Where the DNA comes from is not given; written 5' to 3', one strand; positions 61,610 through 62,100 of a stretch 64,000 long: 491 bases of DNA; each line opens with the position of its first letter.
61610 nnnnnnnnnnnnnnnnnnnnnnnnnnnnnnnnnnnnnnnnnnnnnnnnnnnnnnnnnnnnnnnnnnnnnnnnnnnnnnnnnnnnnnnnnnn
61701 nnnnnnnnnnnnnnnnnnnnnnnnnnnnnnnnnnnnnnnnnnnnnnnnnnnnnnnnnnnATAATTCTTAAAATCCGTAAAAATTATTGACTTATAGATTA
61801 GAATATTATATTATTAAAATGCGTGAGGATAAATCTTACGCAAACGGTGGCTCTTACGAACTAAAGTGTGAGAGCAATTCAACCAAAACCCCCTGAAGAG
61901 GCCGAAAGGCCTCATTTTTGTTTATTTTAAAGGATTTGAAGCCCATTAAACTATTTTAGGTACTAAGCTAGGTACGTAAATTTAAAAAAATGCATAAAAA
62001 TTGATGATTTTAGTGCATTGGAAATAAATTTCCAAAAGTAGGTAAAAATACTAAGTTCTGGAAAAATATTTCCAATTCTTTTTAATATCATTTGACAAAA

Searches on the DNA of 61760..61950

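Call 95: search_rna_families(source=window, start=61760, end=61950, threshold=evalue, max_evalue=10, show_alignments=2)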
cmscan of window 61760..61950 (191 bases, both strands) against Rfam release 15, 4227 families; matches with E-value up to 10: 7.
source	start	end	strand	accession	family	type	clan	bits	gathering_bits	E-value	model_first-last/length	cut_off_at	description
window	61813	61928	-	RF01808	MicX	Gene; sRNA;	-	20.4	75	0.01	1-194/194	no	MicX Vibrio cholerae sRNA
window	61843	61944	-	RF02618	SSRC34_2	Gene; sRNA;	-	14.4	48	5.4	1-125/125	no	Streptococcus sRNA 34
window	61786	61928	+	RF00444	PrrF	Gene; sRNA;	-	13.5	90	5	1-150/150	no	PrrF RNA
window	61793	61922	-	RF01444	S_pombe_snR92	Gene; snRNA; snoRNA; HACA-box;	-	11.8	80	5.2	1-144/144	no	small nucleolar RNA snR92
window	61785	61836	-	RF02823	LPR69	Gene; sRNA;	-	11.3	40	7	1-82/82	no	Legionella RNA 69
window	61760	61885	-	RF04127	MIR8007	Gene; miRNA;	-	11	195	7.7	1-132/226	3'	MIR8007 microRNA precursor family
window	61760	61873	+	RF02546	LSU_trypano_mito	Gene; rRNA;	CL00112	8.7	60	9.4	441-561/561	5'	Trypanosomatid mitochondrial large subunit ribosomal RNA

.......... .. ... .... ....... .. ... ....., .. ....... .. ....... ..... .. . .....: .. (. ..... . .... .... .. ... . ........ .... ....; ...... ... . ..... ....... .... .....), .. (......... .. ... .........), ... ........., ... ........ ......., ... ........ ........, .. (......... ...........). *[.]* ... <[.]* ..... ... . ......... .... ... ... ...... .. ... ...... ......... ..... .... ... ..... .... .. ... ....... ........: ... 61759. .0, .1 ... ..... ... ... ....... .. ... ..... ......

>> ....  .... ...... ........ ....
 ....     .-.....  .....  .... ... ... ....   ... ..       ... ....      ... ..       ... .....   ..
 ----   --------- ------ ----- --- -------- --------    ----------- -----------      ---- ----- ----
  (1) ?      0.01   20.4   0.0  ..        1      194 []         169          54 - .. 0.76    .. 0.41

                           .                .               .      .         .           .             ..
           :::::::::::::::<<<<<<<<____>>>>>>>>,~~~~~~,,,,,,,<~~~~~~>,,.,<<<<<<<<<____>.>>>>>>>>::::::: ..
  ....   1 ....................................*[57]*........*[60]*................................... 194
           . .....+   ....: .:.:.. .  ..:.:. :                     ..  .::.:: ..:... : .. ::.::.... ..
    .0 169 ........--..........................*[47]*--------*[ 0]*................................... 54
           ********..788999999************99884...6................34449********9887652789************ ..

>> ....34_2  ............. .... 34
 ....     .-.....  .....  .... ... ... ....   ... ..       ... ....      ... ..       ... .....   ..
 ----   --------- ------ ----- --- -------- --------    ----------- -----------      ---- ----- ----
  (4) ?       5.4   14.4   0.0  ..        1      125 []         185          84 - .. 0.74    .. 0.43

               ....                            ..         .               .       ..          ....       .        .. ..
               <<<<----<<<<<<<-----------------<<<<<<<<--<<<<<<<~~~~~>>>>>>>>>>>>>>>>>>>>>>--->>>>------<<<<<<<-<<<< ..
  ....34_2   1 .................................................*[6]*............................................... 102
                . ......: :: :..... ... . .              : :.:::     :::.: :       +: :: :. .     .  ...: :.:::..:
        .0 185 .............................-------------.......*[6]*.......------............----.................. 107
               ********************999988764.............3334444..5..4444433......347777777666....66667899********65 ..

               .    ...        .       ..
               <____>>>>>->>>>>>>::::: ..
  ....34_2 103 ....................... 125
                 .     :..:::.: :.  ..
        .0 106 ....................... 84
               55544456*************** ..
